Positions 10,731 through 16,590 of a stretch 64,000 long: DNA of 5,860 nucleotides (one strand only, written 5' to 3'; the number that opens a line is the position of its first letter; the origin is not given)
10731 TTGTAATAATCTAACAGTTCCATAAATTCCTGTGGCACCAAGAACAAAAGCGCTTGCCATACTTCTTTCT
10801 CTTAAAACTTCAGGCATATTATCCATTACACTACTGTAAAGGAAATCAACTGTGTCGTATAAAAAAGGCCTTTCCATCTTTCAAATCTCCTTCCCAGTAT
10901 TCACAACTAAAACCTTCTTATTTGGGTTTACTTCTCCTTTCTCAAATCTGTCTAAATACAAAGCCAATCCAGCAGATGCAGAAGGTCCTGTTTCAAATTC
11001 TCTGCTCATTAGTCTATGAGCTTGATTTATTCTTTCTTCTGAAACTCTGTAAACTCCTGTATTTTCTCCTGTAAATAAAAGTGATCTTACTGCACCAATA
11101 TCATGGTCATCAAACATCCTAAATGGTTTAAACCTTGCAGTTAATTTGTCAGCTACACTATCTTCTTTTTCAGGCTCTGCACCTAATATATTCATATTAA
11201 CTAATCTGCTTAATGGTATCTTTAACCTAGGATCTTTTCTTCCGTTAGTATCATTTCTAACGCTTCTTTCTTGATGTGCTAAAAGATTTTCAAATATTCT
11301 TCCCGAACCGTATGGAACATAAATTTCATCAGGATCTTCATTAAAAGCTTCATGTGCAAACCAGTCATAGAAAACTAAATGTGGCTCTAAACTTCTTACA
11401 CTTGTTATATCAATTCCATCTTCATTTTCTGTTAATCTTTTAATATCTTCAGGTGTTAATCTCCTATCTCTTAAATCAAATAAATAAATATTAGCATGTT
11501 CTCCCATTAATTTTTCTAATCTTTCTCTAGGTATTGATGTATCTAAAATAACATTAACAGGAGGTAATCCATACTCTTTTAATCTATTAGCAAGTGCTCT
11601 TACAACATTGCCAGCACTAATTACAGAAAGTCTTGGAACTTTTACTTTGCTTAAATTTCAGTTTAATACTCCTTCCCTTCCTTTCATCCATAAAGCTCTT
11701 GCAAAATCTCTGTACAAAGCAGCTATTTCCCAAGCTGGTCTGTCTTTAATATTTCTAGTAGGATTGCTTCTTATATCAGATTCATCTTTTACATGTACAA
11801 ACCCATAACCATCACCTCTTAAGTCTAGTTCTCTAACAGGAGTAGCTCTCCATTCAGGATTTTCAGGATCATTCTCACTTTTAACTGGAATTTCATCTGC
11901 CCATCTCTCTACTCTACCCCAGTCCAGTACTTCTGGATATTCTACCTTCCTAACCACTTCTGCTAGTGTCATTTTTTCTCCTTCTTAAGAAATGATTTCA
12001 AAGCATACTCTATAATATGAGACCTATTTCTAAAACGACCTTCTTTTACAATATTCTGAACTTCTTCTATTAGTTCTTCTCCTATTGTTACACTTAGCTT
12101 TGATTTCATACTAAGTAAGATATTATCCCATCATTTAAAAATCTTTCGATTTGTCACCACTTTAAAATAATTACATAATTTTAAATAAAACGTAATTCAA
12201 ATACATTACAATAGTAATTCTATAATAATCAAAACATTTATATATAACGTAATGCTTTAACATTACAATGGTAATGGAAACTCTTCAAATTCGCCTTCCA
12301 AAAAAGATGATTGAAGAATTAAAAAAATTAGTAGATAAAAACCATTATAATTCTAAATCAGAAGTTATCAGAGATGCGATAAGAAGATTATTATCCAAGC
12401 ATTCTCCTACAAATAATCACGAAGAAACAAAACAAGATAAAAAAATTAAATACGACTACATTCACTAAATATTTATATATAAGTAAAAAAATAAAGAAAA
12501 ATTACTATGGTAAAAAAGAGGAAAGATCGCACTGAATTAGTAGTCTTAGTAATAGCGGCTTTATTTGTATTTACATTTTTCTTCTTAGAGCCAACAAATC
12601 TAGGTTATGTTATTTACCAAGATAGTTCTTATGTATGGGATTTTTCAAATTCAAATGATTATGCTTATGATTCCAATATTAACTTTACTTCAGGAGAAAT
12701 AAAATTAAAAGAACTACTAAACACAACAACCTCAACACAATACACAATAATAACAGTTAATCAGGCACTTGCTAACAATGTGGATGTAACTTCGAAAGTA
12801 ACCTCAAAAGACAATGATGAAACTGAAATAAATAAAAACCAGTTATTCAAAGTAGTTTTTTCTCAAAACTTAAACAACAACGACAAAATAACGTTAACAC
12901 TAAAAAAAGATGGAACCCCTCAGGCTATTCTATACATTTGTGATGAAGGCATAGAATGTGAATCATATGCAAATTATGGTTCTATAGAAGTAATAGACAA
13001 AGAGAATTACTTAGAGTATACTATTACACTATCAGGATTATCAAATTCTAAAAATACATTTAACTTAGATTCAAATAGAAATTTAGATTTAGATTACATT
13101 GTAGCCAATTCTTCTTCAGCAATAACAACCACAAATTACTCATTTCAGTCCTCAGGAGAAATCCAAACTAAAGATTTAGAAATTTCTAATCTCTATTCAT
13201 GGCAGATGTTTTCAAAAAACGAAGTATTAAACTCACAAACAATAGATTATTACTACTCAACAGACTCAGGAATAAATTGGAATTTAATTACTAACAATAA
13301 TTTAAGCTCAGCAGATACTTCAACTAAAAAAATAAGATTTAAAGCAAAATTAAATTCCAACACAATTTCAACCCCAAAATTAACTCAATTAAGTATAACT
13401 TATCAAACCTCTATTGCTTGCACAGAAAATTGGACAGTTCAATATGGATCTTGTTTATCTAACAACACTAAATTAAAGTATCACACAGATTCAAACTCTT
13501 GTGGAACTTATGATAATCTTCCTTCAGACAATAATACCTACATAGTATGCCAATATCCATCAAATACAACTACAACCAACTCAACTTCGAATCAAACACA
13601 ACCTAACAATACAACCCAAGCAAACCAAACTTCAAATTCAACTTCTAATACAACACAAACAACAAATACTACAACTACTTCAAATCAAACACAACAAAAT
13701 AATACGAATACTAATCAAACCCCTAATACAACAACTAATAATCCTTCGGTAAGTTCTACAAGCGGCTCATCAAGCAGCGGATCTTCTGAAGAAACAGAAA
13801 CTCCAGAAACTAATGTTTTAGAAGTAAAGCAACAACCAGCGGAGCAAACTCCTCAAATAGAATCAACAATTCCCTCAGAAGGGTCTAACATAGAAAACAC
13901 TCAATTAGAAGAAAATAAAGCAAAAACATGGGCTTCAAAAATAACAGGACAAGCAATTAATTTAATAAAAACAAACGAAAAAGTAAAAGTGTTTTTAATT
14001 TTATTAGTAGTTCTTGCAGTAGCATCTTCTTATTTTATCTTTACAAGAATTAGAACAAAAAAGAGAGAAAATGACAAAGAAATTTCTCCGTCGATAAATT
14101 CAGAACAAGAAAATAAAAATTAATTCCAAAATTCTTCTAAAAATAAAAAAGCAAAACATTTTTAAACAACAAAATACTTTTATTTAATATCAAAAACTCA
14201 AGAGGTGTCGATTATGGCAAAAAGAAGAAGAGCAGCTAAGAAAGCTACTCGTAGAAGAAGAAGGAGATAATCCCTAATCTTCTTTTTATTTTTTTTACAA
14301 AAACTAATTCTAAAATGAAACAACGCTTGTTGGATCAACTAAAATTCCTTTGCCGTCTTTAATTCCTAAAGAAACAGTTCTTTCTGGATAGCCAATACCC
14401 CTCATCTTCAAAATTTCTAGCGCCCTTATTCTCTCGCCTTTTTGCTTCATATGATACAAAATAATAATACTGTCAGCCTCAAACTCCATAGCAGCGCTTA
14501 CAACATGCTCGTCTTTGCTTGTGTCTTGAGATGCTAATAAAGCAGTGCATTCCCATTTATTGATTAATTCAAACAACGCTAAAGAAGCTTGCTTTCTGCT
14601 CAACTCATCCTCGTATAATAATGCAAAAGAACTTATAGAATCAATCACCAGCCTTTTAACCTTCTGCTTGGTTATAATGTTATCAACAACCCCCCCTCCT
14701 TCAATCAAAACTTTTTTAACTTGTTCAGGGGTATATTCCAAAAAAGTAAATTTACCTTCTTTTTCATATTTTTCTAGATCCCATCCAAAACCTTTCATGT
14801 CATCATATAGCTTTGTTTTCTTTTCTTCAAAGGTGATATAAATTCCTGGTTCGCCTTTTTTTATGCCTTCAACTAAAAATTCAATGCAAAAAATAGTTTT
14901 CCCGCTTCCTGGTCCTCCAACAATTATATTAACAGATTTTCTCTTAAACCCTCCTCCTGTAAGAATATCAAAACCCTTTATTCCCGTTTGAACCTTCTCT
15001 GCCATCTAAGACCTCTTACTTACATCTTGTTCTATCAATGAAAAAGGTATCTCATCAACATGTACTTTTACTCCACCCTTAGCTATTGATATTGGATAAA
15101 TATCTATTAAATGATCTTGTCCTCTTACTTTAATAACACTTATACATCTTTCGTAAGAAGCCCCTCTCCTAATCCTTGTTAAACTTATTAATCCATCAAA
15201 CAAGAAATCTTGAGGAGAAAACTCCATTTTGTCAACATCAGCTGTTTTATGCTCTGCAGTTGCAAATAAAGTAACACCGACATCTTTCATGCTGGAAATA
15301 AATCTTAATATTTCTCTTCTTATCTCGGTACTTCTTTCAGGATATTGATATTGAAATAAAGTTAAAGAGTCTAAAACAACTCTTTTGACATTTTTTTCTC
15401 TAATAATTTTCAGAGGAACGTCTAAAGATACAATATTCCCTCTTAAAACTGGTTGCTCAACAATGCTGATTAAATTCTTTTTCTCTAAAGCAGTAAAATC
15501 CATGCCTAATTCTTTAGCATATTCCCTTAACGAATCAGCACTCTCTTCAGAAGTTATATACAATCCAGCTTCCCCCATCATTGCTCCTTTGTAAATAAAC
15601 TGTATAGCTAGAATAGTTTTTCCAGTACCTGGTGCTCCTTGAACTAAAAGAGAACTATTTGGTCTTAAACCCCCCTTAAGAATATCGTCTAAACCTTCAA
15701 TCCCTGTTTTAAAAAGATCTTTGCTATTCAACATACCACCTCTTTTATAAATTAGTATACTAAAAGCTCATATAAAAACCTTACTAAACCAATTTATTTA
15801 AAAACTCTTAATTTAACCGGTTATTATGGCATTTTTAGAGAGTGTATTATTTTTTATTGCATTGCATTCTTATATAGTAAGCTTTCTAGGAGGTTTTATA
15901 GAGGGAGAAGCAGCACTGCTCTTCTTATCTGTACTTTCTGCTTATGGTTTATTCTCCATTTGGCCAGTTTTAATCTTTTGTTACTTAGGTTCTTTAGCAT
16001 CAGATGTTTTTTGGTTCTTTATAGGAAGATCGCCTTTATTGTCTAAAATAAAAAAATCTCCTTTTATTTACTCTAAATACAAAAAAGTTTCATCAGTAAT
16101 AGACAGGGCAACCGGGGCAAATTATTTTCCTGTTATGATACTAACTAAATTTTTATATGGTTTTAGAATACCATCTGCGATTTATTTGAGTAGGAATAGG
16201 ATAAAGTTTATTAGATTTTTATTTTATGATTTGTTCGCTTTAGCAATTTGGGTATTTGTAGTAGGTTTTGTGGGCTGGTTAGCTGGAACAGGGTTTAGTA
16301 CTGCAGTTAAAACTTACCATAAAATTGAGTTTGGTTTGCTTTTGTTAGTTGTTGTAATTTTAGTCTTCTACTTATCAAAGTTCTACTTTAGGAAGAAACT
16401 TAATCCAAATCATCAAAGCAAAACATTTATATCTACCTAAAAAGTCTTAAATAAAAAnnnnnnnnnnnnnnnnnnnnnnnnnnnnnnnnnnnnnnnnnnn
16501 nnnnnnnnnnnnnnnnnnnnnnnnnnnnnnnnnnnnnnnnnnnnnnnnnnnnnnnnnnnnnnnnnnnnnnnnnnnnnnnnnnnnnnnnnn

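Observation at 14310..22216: Type IV-filament assembly locus with split TadB/TadC-like platform, FlaI-like ATPase, membrane wHTH protein and three KaiC/FlaH-like proteins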

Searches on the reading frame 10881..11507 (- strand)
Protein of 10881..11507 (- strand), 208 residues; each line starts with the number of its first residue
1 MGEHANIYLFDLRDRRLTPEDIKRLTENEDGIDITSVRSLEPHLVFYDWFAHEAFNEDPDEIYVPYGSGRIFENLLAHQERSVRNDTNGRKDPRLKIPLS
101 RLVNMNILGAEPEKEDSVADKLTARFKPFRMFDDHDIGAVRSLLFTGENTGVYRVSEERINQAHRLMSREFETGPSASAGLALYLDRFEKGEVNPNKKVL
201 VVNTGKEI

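Call 47: search_protein_families(library=pfam, proteins=[window:10881-11507:-], max_evalue=0.001)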
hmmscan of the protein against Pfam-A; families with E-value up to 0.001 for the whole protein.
window:10881-11507:- (208 aa): 1 family
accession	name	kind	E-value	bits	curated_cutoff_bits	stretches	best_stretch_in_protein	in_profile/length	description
PF00291.31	PALP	-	1.1e-06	28.7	35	1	53-205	152-295/295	Pyridoxal-phosphate dependent enzyme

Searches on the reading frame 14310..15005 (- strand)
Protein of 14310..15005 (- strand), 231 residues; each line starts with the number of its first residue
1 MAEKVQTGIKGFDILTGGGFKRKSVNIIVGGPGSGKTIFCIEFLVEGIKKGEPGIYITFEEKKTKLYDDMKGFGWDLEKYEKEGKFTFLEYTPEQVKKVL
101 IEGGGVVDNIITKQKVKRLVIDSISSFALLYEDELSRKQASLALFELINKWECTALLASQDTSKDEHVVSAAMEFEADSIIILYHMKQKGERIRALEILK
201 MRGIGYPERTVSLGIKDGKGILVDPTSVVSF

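Call 4: search_protein_families(library=pfam, proteins=[window:14310-15005:-], max_evalue=0.01)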
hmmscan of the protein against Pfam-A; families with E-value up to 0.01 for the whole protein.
window:14310-15005:- (231 aa): 3 families
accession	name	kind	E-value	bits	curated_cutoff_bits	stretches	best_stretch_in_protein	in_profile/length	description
PF06745.19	ATPase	-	1.3e-56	192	26.6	1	5-225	1-228/231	KaiC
PF03796.21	DnaB_C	-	0.00023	21.1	27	1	5-67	2-64/255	DnaB-like helicase C terminal domain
PF07088.17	GvpD_P-loop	-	0.0047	17.3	24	0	27-60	14-46/189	GvpD gas vesicle protein, P-loop domain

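Call 5: search_protein_families(library=ncbifam, proteins=[window:14310-15005:-], max_evalue=0.01)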
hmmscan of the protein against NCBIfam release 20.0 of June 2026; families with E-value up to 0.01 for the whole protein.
window:14310-15005:- (231 aa): 18 families
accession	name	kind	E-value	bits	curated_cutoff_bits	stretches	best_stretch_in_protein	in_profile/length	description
NF006799.0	PRK09302.1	equivalog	1.5e-40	139.2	408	1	3-215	11-231/515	circadian clock protein KaiC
TIGR03880.1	KaiC_arch_3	hypoth_equivalog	1.6e-39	135.8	249.45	1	8-211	1-206/224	KaiC domain-containing protein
TIGR03877.1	thermo_KaiC_1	hypoth_equivalog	6e-36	124.1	307.25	1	3-228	2-237/238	KaiC domain-containing protein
TIGR03881.1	KaiC_arch_4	hypoth_equivalog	7.7e-34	117.4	247.8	1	4-224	2-229/231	KaiC domain-containing protein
TIGR02655.1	circ_KaiC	equivalog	2.9e-26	92.2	546.25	1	3-213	1-219/484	circadian clock protein KaiC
TIGR03878.1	thermo_KaiC_2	hypoth_equivalog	2.3e-13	50.1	232.2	1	18-172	31-186/259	KaiC domain-containing protein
NF004723.0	PRK06067.1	subfamily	1.7e-12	47.4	194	1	5-229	16-241/243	flagellar accessory protein FlaH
NF052589.1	ArlH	equivalog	5.3e-12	45.9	215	1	16-229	13-229/229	archaellum protein ArlH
NF004629.0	PRK05973.1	equivalog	1.7e-06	27.2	156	1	27-83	68-124/237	DNA helicase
NF006861.0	PRK09361.1-1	equivalog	1.4e-05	24.8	278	1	2-60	2-60/235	DNA repair and recombination protein RadB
TIGR02237.1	recomb_radB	equivalog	4.4e-05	23.5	172.4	1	13-128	2-110/210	DNA repair and recombination protein RadB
TIGR00416.1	sms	equivalog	9.6e-05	21.3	403.05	1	3-141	74-193/454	DNA repair protein RadA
NF006320.0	PRK08533.1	equivalog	0.00011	22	215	1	16-228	17-229/230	flagellar accessory protein FlaH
NF003301.0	PRK04301.1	equivalog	0.00015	21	259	1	3-46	81-124/316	DNA repair and recombination protein RadA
TIGR02236.1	recomb_radA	equivalog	0.00084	18.8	361.15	1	3-45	76-118/311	DNA repair and recombination protein RadA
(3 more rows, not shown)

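Call 32: search_solved_structures(query=window:14310-15005:-, max_evalue=0.00001)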
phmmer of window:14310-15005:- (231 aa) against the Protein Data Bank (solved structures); distinct sequences matched with E-value up to 0.00001: 44.
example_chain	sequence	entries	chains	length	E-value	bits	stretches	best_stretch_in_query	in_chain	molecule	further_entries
8zn5_B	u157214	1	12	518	5.2e-62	212.9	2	3-228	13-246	KaiC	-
8zn6_F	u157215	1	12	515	1.6e-45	159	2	3-208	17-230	KaiC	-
7x1z_A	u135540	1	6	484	4.7e-44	154.2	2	4-217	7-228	Circadian clock oscillator protein KaiC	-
7s65_A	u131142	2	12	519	4.9e-44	154.1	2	4-217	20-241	Circadian clock protein kinase KaiC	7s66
3s1a_A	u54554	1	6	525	6.6e-44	153.7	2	4-217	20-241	Circadian clock protein kinase kaiC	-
9ofh_A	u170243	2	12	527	6.7e-44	153.7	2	4-217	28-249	Circadian clock oscillator protein KaiC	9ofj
5jwq_A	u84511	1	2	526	1.1e-43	153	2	3-218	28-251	Circadian clock protein kinase KaiC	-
3k09_A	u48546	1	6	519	1.2e-43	152.8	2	4-217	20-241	Circadian clock protein kinase kaiC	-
7dyk_A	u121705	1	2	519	1.7e-43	152.4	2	4-217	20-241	Circadian clock protein kinase KaiC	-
7dyi_A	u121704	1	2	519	1.7e-43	152.3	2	4-217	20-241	Circadian clock protein kinase KaiC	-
7x1y_A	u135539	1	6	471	1.8e-43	152.3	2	4-217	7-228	Circadian clock oscillator protein KaiC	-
3k0c_A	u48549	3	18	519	2e-43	152.1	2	4-217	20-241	Circadian clock protein kinase KaiC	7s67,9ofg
3k0f_A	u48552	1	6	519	2e-43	152.1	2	4-217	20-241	Circadian clock protein kinase KaiC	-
3jzm_A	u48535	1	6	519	2.1e-43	152.1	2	4-217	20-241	Circadian clock protein kinase kaiC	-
1u9i_A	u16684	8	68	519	2.2e-43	152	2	4-217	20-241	KaiC | Circadian clock protein kinase kaiC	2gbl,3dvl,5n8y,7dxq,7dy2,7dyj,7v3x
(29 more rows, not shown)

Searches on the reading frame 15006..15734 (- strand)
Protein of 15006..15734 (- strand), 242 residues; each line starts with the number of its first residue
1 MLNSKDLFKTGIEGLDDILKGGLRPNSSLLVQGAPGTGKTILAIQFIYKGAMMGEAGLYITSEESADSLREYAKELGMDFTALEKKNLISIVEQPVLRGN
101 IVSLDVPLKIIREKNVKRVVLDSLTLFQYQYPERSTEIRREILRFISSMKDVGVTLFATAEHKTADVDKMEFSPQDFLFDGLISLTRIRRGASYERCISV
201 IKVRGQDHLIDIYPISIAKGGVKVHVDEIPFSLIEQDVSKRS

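Call 4: search_protein_families(library=pfam, proteins=[window:15006-15734:-], max_evalue=0.01)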
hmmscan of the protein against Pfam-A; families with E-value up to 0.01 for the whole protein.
window:15006-15734:- (242 aa): 8 families
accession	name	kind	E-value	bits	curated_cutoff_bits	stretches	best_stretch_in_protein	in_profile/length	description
PF06745.19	ATPase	-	9.5e-52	176.1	26.6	1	9-227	2-229/231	KaiC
PF13481.12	AAA_25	-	1.5e-07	31.7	27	1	8-157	15-185/195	AAA domain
PF07088.17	GvpD_P-loop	-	3.4e-05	24.2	24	1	25-110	9-88/189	GvpD gas vesicle protein, P-loop domain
PF03796.21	DnaB_C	-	7.5e-05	22.7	27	1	9-68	3-62/255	DnaB-like helicase C terminal domain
PF12846.13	AAA_10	-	0.00022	20.8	27.5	1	19-154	14-142/362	AAA-like domain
PF00154.27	RecA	-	0.00023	21.2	27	1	8-125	33-140/262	recA bacterial DNA recombination protein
PF09848.15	SLFN-g3_helicase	-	0.0014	18.4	24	1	29-50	4-25/354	Schlafen group 3, DNA/RNA helicase domain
PF20720.3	nSTAND3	-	0.0026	17.9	27.2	1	23-67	14-58/155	Novel STAND NTPase 3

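Call 5: search_protein_families(library=ncbifam, proteins=[window:15006-15734:-], max_evalue=0.01)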
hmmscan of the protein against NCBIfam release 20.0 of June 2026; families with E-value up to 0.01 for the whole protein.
window:15006-15734:- (242 aa): 17 families
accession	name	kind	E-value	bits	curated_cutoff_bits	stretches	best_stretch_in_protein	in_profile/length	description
NF006799.0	PRK09302.1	equivalog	8.4e-40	136.8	408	1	8-224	13-238/515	circadian clock protein KaiC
TIGR03880.1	KaiC_arch_3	hypoth_equivalog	4.6e-36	124.5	249.45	1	11-225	1-218/224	KaiC domain-containing protein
TIGR02655.1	circ_KaiC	equivalog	1.9e-30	106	546.25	1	8-224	3-228/484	circadian clock protein KaiC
TIGR03881.1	KaiC_arch_4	hypoth_equivalog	9.5e-27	94.2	247.8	1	9-220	4-223/231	KaiC domain-containing protein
TIGR03877.1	thermo_KaiC_1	hypoth_equivalog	8.3e-26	90.9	307.25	2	9-93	5-89/238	KaiC domain-containing protein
TIGR03878.1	thermo_KaiC_2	hypoth_equivalog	2.8e-14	53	232.2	1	21-154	31-170/259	KaiC domain-containing protein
NF004723.0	PRK06067.1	subfamily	1e-13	51.4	194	1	4-208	12-217/243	flagellar accessory protein FlaH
NF052589.1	ArlH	equivalog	1.8e-11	44.2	215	1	14-207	8-204/229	archaellum protein ArlH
TIGR00416.1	sms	equivalog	6.5e-11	41.6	403.05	1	7-125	75-180/454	DNA repair protein RadA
TIGR03600.1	phage_DnaB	exception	6.8e-06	25.3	498.65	1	9-87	178-258/421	phage replicative helicase, DnaB family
TIGR02237.1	recomb_radB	equivalog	8e-06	25.9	172.4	1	15-141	1-124/210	DNA repair and recombination protein RadB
NF006861.0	PRK09361.1-1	equivalog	1.4e-05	24.8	278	1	6-79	3-77/235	DNA repair and recombination protein RadB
NF004629.0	PRK05973.1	equivalog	1.5e-05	24.2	156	1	22-88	60-126/237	DNA helicase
NF003301.0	PRK04301.1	equivalog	1.8e-05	24.1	259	1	9-140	84-223/316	DNA repair and recombination protein RadA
NF006320.0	PRK08533.1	equivalog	0.00016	21.3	215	1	15-163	13-163/230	flagellar accessory protein FlaH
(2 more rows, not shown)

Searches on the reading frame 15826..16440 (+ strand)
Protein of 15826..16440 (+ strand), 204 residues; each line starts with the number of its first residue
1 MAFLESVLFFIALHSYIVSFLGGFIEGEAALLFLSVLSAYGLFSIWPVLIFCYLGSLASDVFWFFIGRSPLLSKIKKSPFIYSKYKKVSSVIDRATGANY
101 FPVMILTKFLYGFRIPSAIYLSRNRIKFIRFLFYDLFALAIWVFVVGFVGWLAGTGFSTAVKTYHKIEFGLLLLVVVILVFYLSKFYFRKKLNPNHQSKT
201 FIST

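Call 4: search_protein_families(library=pfam, proteins=[window:15826-16440:+], max_evalue=0.01)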
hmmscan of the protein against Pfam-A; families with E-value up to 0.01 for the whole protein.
window:15826-16440:+ (204 aa): 1 family
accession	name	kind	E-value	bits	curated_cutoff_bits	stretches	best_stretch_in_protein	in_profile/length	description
PF09335.16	VTT_dom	-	7.9e-09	36.5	33.9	1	38-151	9-122/123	VTT domain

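Call 5: search_protein_families(library=ncbifam, proteins=[window:15826-16440:+], max_evalue=0.01)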
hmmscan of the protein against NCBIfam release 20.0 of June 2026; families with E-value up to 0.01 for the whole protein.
window:15826-16440:+ (204 aa): 1 family
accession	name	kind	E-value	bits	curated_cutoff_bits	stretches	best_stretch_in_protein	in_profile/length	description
NF052605.1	UndecprPTUptAStph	equivalog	0.0011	19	300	1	23-186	28-195/197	undecaprenyl phosphate transporter UptA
